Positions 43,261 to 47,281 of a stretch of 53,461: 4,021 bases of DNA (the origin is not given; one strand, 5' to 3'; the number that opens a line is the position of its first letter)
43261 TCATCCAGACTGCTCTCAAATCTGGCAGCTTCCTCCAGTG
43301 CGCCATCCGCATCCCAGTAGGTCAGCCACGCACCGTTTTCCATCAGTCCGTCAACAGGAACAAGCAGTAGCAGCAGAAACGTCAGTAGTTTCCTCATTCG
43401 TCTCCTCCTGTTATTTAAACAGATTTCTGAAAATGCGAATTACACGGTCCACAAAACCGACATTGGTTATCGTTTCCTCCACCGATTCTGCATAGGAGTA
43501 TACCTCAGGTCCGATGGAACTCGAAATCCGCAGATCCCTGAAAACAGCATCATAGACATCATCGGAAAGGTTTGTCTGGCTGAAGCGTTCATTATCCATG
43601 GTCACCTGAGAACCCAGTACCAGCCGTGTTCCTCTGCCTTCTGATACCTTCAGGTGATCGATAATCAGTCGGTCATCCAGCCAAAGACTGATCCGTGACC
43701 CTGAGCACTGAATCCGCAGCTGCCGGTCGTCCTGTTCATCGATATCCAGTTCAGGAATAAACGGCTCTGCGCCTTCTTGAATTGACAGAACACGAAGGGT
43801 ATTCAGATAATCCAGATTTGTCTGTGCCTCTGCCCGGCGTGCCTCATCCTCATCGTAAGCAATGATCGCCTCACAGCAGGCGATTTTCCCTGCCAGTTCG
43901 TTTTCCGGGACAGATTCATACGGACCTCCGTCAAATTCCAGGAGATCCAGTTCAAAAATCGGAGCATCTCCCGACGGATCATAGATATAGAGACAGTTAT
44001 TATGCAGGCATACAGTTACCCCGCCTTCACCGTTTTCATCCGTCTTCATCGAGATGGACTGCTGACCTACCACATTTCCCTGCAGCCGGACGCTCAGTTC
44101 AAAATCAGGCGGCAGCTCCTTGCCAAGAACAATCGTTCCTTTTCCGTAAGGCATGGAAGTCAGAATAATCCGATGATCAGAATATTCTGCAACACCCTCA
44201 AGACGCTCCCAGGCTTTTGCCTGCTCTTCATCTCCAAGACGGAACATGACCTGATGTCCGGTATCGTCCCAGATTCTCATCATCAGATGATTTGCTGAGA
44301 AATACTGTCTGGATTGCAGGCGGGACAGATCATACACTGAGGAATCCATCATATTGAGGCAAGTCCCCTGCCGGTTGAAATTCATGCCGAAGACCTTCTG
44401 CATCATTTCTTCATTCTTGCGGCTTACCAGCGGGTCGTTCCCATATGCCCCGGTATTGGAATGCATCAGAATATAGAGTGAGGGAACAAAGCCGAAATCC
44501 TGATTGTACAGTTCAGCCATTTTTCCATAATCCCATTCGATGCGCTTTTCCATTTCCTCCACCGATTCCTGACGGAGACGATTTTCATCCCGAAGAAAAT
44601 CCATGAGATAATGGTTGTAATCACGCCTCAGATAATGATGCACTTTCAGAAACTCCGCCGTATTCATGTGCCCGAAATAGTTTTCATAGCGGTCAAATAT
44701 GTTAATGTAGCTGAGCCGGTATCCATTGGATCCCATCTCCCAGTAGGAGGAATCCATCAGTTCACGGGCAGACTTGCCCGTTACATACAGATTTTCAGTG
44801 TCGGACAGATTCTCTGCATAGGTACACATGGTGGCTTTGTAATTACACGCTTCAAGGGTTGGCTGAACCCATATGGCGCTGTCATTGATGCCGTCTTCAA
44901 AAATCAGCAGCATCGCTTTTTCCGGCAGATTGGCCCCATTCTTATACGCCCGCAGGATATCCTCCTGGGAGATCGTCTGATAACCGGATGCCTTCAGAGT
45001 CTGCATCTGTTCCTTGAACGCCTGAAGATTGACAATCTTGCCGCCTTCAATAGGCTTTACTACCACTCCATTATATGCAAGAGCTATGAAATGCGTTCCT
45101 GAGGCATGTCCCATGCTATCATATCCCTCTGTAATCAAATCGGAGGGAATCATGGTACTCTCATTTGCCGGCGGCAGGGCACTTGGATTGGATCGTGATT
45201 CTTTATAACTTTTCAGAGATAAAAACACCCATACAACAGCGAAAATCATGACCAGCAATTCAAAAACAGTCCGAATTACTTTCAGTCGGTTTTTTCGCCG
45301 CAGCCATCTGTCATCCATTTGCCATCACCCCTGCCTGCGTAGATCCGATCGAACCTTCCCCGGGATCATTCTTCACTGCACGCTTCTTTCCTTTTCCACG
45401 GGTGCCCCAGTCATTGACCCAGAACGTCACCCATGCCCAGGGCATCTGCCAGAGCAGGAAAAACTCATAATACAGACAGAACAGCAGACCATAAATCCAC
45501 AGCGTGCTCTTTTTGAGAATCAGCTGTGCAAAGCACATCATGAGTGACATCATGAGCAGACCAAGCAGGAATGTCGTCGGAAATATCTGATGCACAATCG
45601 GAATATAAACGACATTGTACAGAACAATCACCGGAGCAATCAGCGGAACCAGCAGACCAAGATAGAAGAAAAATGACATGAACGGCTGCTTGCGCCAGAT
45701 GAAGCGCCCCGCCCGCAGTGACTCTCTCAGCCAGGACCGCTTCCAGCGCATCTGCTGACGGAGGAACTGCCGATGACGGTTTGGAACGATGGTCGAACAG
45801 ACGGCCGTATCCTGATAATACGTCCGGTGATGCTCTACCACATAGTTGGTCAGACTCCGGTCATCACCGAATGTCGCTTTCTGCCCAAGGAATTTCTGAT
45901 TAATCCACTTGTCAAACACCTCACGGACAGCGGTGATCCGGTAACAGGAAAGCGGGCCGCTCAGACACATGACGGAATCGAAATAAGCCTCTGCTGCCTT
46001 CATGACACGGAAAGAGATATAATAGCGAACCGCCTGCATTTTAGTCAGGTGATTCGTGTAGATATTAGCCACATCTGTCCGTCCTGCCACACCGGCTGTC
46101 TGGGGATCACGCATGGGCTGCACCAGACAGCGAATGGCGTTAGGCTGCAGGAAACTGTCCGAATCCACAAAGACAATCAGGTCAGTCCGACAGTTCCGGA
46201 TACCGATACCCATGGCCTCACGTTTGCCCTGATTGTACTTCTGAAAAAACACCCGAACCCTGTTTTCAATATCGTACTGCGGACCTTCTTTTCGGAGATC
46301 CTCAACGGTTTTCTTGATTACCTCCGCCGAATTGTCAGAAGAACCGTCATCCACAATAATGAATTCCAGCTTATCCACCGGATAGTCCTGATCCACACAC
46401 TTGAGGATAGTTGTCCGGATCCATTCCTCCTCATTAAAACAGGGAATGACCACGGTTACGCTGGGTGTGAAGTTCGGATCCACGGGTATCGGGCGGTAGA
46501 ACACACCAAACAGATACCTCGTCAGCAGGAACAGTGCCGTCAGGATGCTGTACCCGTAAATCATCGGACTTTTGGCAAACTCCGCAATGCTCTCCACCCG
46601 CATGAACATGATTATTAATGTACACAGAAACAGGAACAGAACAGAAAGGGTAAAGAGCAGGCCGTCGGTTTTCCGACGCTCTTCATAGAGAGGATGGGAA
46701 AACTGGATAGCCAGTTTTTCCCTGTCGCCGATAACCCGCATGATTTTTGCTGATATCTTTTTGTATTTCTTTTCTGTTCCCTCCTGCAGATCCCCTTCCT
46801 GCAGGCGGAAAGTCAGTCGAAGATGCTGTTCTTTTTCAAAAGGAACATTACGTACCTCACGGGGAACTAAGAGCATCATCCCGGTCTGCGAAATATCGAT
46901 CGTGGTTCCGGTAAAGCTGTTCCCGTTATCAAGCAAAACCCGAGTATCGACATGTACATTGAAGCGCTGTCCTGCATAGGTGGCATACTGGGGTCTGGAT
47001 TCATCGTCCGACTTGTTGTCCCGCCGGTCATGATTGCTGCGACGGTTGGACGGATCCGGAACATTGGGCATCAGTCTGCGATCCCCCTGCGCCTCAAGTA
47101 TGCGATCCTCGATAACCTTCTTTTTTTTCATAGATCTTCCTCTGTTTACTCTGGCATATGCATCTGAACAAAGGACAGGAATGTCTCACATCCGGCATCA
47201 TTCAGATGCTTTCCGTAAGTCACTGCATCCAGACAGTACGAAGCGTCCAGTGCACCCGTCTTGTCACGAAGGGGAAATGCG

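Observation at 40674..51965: Eight-gene synthase-dependent exopolysaccharide operon built around a PilZ-fused HasA/NodC-like synthase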

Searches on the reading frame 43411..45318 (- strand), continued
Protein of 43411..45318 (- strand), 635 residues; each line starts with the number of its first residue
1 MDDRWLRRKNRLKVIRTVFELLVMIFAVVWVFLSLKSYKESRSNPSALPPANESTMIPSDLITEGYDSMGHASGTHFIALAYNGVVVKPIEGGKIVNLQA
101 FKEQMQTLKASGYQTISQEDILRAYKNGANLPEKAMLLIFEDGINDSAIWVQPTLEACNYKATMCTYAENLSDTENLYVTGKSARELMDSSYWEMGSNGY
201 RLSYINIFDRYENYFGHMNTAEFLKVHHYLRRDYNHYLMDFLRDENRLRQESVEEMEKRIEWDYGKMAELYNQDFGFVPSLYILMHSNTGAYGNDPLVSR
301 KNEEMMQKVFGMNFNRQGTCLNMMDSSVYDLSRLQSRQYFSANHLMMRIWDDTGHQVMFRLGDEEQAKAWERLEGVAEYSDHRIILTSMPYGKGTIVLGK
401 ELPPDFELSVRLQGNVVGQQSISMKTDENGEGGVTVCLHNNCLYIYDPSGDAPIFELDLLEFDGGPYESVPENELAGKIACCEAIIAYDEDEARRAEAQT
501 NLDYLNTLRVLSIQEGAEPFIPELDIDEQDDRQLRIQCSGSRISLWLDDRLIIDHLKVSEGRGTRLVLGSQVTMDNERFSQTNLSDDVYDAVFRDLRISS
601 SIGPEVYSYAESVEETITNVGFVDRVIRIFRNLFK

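Call 54: fold_search(model_id=the predicted structure, library=pdb)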
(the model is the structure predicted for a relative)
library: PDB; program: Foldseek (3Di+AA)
matches with E <= 10: 1365; with E <= 0.001: 153
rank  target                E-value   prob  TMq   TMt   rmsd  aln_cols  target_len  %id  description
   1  4f9d_A                4.1e-12  1.00  0.34  0.36   4.8       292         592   20  Structure of Escherichia coli PgaB 42-655 in complex with nickel (released 2012-07-25)
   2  4u10_A                1.7e-11  1.00  0.34  0.77   3.9       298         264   18  Probing the structure and mechanism of de-N-acetylase from aggregatibacter actinomycetemcomitans (released 2015-01-14)
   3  4u10_B                2.0e-11  1.00  0.33  0.76   4.1       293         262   19  Probing the structure and mechanism of de-N-acetylase from aggregatibacter actinomycetemcomitans (released 2015-01-14)
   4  4f9j_A                2.8e-11  1.00  0.35  0.37   3.9       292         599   19  Structure of Escherichia coli PgaB 42-655 in complex with iron (released 2012-07-25)
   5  3vus_A                1.6e-10  1.00  0.34  0.78   3.7       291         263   18  Escherichia coli PgaB N-terminal domain (released 2012-11-14)
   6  3vus_B                1.8e-10  1.00  0.34  0.78   3.6       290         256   19  Escherichia coli PgaB N-terminal domain (released 2012-11-14)
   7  6dq3_A                4.3e-10  1.00  0.32  0.82   3.6       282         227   13  Streptococcus pyogenes deacetylase PplD in complex with acetate (released 2019-05-01)
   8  6dq3_B                6.3e-10  1.00  0.31  0.82   3.8       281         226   14  Streptococcus pyogenes deacetylase PplD in complex with acetate (released 2019-05-01)
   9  5bu6_A                3.2e-08  1.00  0.30  0.68   5.9       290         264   15  Structure of BpsB deaceylase domain from Bordetella bronchiseptica (released 2015-07-29)
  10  4v33_A                1.1e-07  1.00  0.29  0.55   4.2       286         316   14  Crystal structure of the putative polysaccharide deacetylase BA0330 from bacillus anthracis (released 2015-04-08)
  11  4wcj                  1.4e-07  1.00  0.32  0.79   4.3       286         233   13  Structure of IcaB from Ammonifex degensii (released 2014-11-12)
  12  4b1m_A                1.8e-07  1.00  0.20  0.71   4.3       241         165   12  CARBOHYDRATE BINDING MODULE CBM66 FROM BACILLUS SUBTILIS (released 2012-12-12)
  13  4b1m_C                2.8e-07  1.00  0.20  0.72   4.6       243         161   12  CARBOHYDRATE BINDING MODULE CBM66 FROM BACILLUS SUBTILIS (released 2012-12-12)
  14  4b1l                  3.0e-07  1.00  0.20  0.73   4.2       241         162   12  CARBOHYDRATE BINDING MODULE CBM66 FROM BACILLUS SUBTILIS (released 2012-12-12)
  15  4hd5                  3.5e-07  1.00  0.29  0.56   4.1       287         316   12  Crystal Structure of BC0361, a polysaccharide deacetylase from Bacillus cereus (released 2012-10-10)
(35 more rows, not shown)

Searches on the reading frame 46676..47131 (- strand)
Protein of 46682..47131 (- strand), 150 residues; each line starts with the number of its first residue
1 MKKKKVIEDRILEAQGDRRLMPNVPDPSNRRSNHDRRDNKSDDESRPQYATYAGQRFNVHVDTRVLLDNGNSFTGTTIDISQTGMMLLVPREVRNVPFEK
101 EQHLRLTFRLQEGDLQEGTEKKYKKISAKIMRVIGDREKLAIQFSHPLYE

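Call 72: search_solved_structures(query=A8, max_evalue=10, show_alignments=4)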
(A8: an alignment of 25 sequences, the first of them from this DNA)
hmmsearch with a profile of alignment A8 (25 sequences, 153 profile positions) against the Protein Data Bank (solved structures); distinct sequences matched with E-value up to 10: 3.
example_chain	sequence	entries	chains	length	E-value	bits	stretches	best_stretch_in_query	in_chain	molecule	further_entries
4f34_A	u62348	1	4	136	0.015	18.5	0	81-111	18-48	de novo protein Symfoil-4V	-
3o4c_A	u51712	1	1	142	0.068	16.5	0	80-111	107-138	de novo designed beta-trefoil architecture with symmetric primary structure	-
4ylr_A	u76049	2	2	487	2.3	11.5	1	6-58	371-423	Tubulin polyglutamylase TTLL7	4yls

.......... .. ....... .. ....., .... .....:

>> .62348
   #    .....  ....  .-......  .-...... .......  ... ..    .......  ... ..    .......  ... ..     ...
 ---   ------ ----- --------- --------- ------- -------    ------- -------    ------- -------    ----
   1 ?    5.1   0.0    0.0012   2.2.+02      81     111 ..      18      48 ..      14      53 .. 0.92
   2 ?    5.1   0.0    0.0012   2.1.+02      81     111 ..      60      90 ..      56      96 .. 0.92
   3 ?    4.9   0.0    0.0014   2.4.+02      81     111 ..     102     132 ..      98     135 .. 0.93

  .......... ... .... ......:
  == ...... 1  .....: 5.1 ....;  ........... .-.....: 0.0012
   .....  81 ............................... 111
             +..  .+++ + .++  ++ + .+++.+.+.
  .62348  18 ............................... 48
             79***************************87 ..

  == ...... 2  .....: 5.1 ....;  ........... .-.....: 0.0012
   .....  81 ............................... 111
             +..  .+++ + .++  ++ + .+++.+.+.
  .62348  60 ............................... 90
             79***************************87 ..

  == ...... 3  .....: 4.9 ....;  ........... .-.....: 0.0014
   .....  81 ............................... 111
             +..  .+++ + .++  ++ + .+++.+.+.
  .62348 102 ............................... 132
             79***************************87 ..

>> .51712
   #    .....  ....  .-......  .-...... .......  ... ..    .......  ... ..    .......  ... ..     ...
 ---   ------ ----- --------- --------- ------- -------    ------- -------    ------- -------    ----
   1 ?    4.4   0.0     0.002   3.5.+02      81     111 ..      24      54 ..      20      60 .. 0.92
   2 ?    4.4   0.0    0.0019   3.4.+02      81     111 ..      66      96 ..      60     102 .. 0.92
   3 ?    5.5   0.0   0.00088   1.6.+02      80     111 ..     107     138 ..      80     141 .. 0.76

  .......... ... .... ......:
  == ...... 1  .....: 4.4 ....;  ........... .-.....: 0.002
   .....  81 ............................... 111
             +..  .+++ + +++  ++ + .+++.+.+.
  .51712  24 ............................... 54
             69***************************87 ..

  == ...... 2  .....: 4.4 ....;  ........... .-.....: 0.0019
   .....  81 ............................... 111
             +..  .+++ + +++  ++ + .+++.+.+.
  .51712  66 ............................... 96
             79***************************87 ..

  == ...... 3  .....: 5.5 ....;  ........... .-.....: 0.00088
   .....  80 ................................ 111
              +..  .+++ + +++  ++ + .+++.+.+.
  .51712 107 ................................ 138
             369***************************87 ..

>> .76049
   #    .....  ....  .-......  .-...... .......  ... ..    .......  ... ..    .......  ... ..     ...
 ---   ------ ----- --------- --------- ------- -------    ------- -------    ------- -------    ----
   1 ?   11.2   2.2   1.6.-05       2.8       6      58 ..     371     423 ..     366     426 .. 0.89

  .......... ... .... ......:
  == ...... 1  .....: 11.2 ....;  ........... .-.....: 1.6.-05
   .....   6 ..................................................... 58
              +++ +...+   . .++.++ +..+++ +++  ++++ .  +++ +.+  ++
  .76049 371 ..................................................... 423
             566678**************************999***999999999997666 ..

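Call 90: search_protein_representatives(protein=window:46682-47131:-)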
Query: 150 residues. Proteins with E-value up to 0.001 (for the whole library): 75; up to 1e-10: 24; up to 1e-30: 3. The best 75 are listed.
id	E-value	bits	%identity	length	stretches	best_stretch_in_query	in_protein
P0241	3.0e-56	205.8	65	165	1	1-150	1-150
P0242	1.1e-34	135.9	49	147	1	2-149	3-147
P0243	6.9e-33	130.1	49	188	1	2-150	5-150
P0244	3.6e-27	111.6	49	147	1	8-134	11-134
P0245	1.4e-26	109.7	45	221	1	2-150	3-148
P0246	7.4e-23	97.6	41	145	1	4-144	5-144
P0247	1.0e-21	93.9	41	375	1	1-149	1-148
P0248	1.0e-21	93.9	71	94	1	1-65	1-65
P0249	2.0e-20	89.8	41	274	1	2-149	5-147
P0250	5.0e-19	85.2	36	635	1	8-149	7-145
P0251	1.3e-16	77.4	51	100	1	2-87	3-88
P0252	1.6e-16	77.1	39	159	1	4-145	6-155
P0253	4.2e-15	72.5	59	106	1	2-66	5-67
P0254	1.2e-14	71.0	44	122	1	3-89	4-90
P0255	2.0e-13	67.1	41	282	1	8-142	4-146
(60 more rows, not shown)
